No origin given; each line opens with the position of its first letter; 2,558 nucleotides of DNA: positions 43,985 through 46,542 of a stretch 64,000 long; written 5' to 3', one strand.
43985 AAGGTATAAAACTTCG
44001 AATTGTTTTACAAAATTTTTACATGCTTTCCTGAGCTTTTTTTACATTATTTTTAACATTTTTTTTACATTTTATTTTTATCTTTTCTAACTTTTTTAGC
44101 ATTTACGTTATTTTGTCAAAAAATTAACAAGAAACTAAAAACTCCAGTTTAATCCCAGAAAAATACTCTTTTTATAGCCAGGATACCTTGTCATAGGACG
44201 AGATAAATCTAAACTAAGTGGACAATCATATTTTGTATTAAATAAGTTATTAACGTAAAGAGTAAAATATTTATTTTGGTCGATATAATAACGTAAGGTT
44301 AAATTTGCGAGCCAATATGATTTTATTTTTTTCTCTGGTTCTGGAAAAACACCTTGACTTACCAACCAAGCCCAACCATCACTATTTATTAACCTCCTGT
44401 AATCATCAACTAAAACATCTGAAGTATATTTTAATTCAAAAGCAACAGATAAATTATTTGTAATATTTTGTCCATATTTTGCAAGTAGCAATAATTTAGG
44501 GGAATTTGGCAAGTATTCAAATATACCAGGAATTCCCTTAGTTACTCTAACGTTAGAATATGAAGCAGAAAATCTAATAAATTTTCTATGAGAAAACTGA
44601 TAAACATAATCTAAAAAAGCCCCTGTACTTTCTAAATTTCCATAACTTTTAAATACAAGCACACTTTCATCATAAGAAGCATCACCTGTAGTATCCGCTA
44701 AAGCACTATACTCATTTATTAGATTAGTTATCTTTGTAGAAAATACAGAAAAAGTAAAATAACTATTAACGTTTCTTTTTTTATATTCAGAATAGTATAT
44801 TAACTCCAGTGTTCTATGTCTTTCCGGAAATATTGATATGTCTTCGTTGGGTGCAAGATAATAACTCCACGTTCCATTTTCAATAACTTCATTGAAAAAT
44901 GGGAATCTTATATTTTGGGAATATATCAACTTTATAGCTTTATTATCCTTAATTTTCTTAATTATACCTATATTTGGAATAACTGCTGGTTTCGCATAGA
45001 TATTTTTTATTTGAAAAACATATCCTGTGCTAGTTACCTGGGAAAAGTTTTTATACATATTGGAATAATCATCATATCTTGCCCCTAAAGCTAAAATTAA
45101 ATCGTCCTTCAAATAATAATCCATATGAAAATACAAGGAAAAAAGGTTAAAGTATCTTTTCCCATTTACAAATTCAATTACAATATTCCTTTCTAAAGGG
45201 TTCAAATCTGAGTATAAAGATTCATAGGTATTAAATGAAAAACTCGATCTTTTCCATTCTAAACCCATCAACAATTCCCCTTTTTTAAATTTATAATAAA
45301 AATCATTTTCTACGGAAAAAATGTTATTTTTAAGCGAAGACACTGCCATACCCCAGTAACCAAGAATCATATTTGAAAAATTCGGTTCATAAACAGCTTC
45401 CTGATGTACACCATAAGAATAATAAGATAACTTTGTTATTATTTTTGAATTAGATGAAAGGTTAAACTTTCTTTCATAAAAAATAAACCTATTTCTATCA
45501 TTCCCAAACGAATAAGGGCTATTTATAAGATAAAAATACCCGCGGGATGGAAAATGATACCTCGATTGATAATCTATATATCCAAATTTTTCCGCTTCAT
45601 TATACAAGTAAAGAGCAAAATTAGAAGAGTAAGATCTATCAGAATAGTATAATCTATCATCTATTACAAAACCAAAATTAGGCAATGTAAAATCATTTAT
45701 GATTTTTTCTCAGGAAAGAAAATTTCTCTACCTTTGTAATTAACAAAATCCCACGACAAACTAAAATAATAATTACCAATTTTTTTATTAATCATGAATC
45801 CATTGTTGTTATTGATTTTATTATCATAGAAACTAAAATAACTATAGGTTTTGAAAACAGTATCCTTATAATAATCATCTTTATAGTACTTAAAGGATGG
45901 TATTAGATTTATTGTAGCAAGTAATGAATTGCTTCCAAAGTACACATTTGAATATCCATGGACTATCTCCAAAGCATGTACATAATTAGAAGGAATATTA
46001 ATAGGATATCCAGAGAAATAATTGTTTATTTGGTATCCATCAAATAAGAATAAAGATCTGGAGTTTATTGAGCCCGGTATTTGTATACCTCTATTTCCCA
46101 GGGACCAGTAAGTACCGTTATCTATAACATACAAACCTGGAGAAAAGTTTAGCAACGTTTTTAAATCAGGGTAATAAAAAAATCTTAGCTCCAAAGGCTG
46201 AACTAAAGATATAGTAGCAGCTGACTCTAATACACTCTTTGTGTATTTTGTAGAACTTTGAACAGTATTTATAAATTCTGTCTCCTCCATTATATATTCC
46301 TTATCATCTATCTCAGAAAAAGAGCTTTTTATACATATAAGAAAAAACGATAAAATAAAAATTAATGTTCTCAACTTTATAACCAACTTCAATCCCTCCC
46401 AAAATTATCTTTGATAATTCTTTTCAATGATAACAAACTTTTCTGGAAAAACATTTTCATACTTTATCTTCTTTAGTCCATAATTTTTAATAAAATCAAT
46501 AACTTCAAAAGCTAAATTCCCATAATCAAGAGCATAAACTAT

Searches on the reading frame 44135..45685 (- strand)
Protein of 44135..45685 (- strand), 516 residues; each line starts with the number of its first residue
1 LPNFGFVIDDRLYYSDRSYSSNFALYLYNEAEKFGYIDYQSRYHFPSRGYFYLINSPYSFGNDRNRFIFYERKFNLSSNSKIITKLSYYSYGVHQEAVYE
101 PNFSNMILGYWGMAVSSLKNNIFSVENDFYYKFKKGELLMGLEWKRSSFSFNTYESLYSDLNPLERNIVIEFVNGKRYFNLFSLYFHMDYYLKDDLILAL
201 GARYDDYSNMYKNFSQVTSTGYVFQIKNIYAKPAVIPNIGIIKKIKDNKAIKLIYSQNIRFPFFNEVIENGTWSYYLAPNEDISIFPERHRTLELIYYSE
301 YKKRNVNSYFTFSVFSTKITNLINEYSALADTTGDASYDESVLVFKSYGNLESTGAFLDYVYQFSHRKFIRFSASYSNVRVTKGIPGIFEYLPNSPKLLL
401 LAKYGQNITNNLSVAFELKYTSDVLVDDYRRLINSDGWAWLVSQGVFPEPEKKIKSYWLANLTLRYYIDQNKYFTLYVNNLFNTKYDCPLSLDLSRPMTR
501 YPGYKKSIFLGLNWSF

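Call 3: search_protein_families(library=pfam, proteins=[window:44135-45685:-], max_evalue=0.01)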
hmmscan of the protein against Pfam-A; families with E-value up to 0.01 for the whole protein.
window:44135-45685:- (516 aa): 1 family
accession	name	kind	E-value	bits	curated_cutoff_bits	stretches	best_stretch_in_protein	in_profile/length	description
PF00593.30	TonB_dep_Rec_b-barrel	-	3.2e-17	63.9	27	1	15-481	11-436/436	TonB dependent receptor-like, beta-barrel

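Call 4: search_protein_families(library=ncbifam, proteins=[window:44135-45685:-], max_evalue=0.01)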
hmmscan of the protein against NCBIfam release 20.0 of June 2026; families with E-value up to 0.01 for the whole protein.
window:44135-45685:- (516 aa): 4 families
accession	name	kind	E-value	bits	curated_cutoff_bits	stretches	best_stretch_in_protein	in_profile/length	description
TIGR01786.1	TonB-hemlactrns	subfamily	7.8e-06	24.5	323.75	1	180-495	391-695/719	TonB-dependent hemoglobin/transferrin/lactoferrin family receptor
TIGR01783.1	TonB-siderophor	subfamily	1.4e-05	24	223.5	1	176-487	357-621/649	TonB-dependent siderophore receptor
NF010048.1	PRK13524.1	subfamily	0.0041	15.6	493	0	114-216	366-469/744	FepA family TonB-dependent siderophore receptor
NF007349.0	PRK09840.1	equivalog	0.0064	14.5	686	0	453-513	700-757/760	catecholate siderophore receptor Fiu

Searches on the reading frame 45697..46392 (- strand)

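Call 3: search_protein_families(library=pfam, proteins=[window:45697-46392:-], max_evalue=0.01)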
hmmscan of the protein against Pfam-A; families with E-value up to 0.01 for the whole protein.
window:45697-46392:- (231 aa): 1 family
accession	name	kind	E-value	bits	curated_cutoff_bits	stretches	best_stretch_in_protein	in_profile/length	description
PF07715.20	Plug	-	3.4e-05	24.7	23.9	1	56-157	4-104/107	TonB-dependent Receptor Plug Domain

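Call 4: search_protein_families(library=ncbifam, proteins=[window:45697-46392:-], max_evalue=0.01)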
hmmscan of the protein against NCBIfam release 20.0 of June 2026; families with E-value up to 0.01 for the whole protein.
window:45697-46392:- (231 aa): 1 family
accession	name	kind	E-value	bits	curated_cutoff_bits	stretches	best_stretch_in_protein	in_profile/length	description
NF007478.2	PRK10064.1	equivalog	0.0034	15.7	745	1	47-164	37-156/663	catecholate siderophore receptor CirA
